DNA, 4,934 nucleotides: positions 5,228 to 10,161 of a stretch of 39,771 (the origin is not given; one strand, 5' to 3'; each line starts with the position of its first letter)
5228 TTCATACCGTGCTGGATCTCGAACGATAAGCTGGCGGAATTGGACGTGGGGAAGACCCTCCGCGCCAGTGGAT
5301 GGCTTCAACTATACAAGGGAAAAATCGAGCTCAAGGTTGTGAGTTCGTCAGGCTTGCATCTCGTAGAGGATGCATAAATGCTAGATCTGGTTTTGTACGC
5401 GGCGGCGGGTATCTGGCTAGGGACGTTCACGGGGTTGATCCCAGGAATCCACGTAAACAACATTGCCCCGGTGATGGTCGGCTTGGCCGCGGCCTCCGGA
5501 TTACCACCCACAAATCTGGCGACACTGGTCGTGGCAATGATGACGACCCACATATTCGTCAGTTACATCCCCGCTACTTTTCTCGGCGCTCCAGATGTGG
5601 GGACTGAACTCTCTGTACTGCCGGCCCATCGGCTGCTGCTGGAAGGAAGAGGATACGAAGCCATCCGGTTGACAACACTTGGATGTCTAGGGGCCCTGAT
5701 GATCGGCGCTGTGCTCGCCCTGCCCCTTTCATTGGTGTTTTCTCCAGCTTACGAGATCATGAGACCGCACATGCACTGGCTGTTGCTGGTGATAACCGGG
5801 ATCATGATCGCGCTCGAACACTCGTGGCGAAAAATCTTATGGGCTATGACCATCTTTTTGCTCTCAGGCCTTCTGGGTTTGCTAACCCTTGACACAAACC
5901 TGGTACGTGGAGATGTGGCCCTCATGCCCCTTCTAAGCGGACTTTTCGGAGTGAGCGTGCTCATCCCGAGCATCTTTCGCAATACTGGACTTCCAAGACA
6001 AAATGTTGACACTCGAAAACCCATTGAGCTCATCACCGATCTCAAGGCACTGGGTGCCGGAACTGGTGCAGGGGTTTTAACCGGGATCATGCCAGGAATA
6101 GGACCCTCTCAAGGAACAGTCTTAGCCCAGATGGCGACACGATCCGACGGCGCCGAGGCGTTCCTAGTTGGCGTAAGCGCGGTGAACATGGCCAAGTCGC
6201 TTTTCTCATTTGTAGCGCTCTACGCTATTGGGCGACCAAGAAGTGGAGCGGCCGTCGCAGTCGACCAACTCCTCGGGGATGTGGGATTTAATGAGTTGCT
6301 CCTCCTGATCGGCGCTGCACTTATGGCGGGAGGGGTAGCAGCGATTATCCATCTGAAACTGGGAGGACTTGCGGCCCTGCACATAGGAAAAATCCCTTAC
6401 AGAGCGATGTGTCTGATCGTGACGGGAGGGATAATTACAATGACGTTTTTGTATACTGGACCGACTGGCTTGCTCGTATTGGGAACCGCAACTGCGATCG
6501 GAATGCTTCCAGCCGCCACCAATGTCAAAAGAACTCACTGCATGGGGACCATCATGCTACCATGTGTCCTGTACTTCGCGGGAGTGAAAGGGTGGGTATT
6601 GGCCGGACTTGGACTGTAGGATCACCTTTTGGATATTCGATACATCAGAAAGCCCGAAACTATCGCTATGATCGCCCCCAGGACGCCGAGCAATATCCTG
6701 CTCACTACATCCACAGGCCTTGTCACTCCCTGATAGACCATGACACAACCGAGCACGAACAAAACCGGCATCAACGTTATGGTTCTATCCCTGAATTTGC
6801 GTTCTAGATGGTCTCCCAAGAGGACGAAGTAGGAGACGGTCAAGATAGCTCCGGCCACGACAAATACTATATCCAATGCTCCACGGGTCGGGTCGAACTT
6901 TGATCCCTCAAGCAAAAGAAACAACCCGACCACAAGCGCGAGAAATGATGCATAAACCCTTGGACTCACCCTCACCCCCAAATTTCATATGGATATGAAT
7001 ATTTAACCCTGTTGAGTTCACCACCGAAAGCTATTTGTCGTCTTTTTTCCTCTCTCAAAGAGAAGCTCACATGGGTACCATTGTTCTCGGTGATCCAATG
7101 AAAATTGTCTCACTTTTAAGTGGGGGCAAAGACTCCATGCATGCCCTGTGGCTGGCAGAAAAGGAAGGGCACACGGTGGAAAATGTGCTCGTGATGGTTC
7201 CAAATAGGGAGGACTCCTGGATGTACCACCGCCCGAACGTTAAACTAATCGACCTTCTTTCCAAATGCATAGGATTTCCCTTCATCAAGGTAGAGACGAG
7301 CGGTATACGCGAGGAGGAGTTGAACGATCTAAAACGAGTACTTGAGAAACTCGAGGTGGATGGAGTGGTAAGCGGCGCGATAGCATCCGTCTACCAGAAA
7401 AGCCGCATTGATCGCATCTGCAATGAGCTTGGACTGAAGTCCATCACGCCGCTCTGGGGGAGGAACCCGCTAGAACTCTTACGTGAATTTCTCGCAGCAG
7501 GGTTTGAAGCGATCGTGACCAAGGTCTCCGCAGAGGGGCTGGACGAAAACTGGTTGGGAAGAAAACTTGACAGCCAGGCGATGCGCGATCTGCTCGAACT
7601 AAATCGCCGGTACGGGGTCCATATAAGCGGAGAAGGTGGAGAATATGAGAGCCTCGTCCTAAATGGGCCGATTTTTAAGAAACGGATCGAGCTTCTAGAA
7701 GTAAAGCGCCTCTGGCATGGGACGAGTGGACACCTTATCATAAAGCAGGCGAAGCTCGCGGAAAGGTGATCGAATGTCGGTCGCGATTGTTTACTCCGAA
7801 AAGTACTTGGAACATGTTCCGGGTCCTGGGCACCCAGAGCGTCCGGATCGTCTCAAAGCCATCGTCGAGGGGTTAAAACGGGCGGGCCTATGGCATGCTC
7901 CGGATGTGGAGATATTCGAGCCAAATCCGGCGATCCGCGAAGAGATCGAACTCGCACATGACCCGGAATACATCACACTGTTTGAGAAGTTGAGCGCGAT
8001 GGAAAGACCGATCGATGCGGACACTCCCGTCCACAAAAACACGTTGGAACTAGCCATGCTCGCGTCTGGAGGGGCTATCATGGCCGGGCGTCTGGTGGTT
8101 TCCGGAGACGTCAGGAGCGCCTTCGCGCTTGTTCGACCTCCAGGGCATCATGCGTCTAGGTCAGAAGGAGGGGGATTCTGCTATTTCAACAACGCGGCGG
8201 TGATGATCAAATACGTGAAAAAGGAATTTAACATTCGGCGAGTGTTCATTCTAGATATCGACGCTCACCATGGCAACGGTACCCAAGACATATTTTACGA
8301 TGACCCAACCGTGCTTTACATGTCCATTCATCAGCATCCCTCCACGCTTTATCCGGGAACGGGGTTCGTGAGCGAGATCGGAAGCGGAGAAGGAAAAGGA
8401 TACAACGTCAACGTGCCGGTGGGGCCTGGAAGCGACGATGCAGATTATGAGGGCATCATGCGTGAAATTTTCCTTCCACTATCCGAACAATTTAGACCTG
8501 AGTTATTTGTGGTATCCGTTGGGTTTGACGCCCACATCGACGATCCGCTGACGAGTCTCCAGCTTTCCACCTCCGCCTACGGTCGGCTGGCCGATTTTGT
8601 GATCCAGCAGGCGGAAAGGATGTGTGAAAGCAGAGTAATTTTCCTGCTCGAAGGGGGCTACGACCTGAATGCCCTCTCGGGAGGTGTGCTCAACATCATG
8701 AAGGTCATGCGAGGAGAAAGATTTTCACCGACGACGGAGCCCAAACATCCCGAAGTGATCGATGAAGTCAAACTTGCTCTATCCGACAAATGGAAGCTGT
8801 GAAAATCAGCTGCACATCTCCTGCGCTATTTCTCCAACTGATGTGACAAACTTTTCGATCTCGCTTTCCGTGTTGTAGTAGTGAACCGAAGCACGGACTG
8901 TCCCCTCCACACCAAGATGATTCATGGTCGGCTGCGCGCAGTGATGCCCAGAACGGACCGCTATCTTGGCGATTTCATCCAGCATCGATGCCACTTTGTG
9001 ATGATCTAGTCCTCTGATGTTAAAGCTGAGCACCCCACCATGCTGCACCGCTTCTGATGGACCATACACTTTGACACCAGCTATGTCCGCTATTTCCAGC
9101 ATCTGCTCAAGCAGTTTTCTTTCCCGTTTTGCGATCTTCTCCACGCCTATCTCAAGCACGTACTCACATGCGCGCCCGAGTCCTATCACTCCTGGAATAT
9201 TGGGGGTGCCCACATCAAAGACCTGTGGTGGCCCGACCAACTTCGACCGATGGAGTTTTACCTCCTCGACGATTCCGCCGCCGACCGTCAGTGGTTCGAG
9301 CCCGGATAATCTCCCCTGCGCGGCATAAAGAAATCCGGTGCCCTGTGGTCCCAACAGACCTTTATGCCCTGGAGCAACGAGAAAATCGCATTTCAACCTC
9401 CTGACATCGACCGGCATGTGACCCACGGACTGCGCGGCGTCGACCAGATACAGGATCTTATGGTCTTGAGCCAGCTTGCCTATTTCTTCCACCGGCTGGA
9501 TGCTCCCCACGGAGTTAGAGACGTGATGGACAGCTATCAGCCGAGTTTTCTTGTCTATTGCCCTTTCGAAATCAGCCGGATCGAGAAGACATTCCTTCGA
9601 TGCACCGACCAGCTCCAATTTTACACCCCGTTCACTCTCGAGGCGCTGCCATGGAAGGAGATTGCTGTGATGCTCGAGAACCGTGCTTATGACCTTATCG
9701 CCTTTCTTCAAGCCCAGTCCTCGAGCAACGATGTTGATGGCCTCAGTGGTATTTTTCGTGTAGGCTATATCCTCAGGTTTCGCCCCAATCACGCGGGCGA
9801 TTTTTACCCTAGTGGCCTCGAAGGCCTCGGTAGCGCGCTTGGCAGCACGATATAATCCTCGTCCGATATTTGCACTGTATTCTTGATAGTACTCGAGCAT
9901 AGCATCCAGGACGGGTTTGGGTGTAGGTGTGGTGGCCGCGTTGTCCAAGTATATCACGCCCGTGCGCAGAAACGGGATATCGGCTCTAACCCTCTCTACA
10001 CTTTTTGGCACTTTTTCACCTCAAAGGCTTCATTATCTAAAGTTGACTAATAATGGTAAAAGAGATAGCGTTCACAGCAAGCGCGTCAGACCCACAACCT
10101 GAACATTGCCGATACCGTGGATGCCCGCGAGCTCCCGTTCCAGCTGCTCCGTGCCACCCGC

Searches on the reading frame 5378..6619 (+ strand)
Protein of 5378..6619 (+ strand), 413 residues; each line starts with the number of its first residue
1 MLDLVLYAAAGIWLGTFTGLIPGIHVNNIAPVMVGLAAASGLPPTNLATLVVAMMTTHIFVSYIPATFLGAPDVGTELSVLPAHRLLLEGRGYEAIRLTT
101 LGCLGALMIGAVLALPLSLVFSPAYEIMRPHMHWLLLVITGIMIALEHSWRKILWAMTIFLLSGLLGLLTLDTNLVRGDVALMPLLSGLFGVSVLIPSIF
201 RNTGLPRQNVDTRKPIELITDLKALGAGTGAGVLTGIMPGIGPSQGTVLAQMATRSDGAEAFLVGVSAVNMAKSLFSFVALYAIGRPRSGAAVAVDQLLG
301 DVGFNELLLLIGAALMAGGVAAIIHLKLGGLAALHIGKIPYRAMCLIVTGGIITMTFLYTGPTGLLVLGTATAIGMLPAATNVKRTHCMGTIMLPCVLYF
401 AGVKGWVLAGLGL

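Call 32: search_protein_families(library=pfam, proteins=[window:5378-6619:+], max_evalue=0.00001)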
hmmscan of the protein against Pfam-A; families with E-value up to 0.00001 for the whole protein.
window:5378-6619:+ (413 aa): 1 family
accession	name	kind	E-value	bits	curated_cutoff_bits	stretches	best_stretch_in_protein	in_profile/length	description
PF01970.21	TctA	-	1e-55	189.5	28.9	1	6-389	2-422/423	Tripartite tricarboxylate transporter TctA family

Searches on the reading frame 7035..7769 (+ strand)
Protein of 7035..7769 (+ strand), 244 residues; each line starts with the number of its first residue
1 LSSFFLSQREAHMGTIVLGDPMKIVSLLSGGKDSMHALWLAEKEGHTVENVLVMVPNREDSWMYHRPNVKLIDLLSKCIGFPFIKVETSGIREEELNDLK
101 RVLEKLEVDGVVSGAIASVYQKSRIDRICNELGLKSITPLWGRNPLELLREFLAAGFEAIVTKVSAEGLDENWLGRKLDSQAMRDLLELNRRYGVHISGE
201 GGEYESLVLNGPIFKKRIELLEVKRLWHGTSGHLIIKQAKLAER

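Call 32: search_protein_families(library=pfam, proteins=[window:7035-7769:+], max_evalue=0.00001)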
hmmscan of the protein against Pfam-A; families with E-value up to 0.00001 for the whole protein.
window:7035-7769:+ (244 aa): 1 family
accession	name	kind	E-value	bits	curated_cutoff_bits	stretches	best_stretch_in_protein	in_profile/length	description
PF01902.24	Diphthami_syn_2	-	7.7e-80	267.9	23.2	1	22-240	1-218/219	Diphthamide synthase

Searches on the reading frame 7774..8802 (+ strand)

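Call 32: search_protein_families(library=pfam, proteins=[window:7774-8802:+], max_evalue=0.00001)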
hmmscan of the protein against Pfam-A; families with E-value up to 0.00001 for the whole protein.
window:7774-8802:+ (342 aa): 1 family
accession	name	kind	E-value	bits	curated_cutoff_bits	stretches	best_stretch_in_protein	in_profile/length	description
PF00850.24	Hist_deacetyl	-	3.8e-98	328.9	27.9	1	20-311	1-297/298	Histone deacetylase domain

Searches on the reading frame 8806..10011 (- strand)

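Call 32: search_protein_families(library=pfam, proteins=[window:8806-10011:-], max_evalue=0.00001)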
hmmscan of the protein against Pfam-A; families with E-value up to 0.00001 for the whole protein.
window:8806-10011:- (401 aa): 3 families
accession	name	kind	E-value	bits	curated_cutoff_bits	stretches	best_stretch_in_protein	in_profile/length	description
PF00266.25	Aminotran_5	-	7.7e-126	420.4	21.5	1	20-388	1-371/371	Aminotransferase class-V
PF01041.23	DegT_DnrJ_EryC1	-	1e-09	38.5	19.8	1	71-197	33-151/360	DegT/DnrJ/EryC1/StrS aminotransferase family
PF00155.27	Aminotran_1_2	-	3.9e-08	33.3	19.7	1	66-193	46-187/361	Aminotransferase class I and II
